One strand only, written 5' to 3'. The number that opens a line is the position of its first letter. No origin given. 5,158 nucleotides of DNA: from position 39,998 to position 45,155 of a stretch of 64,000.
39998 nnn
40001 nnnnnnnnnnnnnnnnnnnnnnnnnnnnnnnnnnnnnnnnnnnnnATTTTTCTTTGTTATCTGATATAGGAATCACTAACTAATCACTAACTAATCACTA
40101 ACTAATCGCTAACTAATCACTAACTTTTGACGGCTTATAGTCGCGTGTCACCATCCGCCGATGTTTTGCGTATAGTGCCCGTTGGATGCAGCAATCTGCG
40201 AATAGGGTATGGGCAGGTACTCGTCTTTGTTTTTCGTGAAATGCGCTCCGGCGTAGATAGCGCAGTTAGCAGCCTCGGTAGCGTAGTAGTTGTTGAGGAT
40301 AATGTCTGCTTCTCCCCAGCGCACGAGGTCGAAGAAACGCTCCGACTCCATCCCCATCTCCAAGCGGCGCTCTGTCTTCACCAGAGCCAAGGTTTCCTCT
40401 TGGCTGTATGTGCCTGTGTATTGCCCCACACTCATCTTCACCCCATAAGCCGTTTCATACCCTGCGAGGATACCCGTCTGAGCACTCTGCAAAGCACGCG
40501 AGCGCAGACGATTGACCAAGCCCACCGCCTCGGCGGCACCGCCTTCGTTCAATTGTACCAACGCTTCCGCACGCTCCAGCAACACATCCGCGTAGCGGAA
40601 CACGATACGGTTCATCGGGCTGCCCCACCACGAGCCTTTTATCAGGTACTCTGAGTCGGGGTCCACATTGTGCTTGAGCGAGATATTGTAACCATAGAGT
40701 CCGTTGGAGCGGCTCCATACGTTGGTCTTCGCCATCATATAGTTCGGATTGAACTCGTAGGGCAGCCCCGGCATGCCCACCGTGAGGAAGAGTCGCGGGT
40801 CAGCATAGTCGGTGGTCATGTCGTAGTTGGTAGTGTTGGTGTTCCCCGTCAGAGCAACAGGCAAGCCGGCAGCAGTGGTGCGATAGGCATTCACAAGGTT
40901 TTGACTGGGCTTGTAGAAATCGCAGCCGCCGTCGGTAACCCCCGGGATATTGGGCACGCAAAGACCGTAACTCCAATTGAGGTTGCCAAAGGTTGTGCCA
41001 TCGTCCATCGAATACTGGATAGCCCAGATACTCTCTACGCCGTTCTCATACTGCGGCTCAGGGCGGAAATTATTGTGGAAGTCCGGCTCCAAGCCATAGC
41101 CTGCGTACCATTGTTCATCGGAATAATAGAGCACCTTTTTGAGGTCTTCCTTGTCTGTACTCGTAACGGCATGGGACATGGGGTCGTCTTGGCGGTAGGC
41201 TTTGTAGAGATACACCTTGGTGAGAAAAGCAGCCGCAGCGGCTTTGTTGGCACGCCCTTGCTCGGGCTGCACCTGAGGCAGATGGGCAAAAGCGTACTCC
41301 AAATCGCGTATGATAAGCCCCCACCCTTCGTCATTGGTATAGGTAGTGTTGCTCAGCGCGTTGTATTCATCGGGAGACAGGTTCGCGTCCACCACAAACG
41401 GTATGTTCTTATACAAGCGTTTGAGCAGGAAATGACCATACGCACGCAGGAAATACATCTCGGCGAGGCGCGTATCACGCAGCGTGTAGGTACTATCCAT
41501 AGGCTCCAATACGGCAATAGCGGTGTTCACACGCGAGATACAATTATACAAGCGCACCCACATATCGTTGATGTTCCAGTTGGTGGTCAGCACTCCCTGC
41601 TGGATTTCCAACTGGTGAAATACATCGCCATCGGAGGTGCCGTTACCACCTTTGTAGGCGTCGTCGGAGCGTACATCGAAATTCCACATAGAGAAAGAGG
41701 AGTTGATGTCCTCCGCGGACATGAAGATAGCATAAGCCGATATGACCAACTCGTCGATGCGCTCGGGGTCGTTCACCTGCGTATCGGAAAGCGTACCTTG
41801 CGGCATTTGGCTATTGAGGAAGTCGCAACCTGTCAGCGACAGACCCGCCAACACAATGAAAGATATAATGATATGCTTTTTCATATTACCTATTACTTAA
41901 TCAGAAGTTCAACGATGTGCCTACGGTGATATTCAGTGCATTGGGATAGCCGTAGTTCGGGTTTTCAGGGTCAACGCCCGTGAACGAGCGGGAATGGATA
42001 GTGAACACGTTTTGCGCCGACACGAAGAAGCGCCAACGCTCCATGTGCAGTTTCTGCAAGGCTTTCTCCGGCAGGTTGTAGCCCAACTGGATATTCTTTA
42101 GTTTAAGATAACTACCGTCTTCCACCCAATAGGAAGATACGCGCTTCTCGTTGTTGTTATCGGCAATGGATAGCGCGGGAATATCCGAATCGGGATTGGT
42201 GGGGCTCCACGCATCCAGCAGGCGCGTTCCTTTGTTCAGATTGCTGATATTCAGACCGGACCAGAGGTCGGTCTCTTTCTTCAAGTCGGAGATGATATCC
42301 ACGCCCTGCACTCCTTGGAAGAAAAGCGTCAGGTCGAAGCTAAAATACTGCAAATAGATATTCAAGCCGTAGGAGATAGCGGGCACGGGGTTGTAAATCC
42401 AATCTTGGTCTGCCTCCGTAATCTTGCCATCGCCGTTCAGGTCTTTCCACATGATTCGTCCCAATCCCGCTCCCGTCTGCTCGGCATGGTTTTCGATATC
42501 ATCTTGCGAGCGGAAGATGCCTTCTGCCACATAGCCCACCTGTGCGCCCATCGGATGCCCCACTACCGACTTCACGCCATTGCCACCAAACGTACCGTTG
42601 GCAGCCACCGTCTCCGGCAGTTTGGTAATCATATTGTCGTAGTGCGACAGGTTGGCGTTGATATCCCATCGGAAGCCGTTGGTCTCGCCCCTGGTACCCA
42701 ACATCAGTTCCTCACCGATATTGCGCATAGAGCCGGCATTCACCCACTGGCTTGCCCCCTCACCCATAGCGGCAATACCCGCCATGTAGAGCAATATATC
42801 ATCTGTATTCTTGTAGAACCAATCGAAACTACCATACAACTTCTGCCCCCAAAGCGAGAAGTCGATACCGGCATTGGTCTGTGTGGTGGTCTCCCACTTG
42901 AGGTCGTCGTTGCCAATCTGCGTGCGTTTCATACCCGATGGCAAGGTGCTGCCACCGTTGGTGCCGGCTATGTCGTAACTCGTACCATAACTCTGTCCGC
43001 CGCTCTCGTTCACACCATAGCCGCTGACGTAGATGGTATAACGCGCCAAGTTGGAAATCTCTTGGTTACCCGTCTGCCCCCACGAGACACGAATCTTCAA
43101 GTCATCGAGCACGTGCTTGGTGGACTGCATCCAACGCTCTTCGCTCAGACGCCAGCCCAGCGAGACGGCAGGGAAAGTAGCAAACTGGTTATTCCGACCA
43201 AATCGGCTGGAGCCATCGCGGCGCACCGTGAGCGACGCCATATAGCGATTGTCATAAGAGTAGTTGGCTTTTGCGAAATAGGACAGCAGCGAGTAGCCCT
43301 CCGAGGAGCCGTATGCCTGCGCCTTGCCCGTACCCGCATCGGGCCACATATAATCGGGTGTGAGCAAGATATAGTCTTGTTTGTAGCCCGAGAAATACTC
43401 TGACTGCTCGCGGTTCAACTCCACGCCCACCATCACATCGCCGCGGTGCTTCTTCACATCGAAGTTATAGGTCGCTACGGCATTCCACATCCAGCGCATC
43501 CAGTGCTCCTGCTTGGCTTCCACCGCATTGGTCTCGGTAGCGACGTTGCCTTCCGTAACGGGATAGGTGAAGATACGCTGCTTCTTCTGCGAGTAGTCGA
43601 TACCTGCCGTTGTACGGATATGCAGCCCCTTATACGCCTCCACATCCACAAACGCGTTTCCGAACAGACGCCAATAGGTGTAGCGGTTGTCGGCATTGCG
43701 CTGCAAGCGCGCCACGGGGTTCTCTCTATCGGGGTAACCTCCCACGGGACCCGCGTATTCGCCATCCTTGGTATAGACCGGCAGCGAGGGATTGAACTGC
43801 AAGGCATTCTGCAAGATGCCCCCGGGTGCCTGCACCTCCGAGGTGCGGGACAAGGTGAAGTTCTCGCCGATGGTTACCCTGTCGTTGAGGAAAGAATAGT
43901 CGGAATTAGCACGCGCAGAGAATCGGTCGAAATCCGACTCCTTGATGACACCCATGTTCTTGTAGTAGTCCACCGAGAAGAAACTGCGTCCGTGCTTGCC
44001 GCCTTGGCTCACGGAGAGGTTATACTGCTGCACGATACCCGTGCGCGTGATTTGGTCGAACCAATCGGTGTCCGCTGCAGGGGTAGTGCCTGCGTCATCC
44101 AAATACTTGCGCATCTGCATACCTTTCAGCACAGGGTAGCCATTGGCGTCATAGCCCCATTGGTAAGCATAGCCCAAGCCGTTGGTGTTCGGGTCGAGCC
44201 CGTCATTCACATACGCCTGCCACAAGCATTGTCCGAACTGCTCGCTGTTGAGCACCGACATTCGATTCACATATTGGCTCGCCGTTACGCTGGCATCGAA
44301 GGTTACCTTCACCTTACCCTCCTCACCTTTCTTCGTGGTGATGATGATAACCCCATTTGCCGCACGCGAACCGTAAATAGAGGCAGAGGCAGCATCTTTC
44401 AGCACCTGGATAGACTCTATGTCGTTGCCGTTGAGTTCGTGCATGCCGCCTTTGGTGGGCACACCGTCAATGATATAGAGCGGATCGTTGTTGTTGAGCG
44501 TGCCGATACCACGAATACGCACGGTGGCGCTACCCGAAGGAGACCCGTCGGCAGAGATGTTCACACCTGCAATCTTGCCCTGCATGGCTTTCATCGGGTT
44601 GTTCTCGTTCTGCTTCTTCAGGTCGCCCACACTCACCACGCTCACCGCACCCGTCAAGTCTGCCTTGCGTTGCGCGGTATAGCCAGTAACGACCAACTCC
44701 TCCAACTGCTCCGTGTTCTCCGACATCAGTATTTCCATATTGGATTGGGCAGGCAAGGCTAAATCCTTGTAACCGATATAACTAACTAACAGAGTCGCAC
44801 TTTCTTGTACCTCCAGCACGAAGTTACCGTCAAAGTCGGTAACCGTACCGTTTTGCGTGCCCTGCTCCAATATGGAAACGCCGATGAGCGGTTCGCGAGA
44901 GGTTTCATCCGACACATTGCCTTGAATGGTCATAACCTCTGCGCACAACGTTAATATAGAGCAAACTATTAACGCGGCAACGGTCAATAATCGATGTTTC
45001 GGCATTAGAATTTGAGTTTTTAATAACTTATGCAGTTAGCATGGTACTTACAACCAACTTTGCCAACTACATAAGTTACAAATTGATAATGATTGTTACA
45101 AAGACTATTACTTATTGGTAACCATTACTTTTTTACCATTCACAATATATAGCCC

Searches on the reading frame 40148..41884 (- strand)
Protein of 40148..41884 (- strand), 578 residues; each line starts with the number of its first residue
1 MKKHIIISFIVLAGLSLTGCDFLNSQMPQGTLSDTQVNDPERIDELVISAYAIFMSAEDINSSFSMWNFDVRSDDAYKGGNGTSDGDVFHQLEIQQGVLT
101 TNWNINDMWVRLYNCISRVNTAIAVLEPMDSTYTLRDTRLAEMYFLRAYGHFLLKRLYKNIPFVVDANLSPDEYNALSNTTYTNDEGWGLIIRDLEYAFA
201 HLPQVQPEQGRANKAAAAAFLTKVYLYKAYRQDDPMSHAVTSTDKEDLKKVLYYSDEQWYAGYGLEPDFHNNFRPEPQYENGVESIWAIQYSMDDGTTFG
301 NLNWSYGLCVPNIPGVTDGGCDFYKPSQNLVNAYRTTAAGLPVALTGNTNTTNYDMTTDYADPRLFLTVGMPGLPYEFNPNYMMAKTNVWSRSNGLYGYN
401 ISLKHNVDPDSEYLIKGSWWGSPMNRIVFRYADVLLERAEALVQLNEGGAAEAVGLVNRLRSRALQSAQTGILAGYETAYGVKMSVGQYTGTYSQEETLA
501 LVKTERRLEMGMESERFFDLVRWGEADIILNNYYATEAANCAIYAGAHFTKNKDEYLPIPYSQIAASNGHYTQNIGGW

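Call 4: search_protein_families(library=pfam, proteins=[window:40148-41884:-], max_evalue=0.01)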
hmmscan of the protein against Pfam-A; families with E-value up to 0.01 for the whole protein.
window:40148-41884:- (578 aa): 2 families
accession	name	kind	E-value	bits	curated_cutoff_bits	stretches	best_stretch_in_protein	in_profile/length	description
PF07980.17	SusD_RagB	-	6.6e-35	121.6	23.1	1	284-576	2-296/297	SusD family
PF14322.12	SusD-like_3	-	8.3e-17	62.5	27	1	22-226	2-191/191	Starch-binding associating with outer membrane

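Call 81: find_encoding_contigs(protein=window:40148-41884:-, flank=2000, max_places=4)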
Protein window:40148-41884:- (578 aa): 1 contig read that carries it; 1 place shown.
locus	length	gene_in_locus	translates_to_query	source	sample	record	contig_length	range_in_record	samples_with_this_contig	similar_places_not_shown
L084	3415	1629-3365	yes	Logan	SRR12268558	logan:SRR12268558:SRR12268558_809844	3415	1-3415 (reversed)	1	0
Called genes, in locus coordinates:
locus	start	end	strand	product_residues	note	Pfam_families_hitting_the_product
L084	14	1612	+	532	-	PF00593:TonB_dep_Rec_b-barrel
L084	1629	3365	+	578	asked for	PF14322:SusD-like_3, PF07980:SusD_RagB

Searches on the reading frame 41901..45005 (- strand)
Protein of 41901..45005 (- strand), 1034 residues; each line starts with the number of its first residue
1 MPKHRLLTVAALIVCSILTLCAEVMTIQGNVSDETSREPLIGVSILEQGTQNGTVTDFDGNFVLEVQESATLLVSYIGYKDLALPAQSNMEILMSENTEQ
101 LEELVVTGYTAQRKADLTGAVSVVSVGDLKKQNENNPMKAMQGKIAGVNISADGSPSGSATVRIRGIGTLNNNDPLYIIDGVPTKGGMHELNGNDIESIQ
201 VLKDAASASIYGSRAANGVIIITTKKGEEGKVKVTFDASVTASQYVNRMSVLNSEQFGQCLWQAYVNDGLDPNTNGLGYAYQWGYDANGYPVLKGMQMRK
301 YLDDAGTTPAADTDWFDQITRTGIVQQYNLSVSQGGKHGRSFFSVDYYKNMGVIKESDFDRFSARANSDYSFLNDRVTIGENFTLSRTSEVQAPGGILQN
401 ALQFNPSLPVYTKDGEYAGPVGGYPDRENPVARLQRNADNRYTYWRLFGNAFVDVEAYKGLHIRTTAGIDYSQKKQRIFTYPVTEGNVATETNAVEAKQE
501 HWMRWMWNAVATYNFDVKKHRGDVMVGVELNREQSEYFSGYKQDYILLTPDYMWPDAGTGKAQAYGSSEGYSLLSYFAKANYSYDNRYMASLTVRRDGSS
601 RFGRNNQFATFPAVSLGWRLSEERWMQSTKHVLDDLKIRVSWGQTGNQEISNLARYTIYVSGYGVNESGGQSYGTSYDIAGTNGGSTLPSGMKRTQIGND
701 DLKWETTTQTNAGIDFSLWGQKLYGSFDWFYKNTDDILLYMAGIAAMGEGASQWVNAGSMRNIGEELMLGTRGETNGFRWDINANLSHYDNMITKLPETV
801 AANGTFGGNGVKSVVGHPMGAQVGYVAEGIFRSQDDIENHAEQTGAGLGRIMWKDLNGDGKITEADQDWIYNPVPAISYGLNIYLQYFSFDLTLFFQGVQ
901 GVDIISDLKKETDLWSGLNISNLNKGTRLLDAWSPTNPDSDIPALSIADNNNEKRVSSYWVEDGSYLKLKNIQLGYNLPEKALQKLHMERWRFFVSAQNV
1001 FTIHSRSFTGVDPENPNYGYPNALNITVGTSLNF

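Call 4: search_protein_families(library=pfam, proteins=[window:41901-45005:-], max_evalue=0.01)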
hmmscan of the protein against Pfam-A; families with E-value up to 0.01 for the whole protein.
window:41901-45005:- (1034 aa): 4 families
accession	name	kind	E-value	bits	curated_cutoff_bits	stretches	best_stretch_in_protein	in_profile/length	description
PF00593.30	TonB_dep_Rec_b-barrel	-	7e-21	76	27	1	412-896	38-431/436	TonB dependent receptor-like, beta-barrel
PF07715.20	Plug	-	2.9e-20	73.2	23.9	1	114-219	2-107/107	TonB-dependent Receptor Plug Domain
PF13715.12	CarbopepD_reg_2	-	2.6e-17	63.1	32.2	1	27-106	1-88/88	CarboxypepD_reg-like domain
PF13620.12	CarboxypepD_reg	-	6.3e-07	30.1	32.3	1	26-82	1-62/82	Carboxypeptidase regulatory-like domain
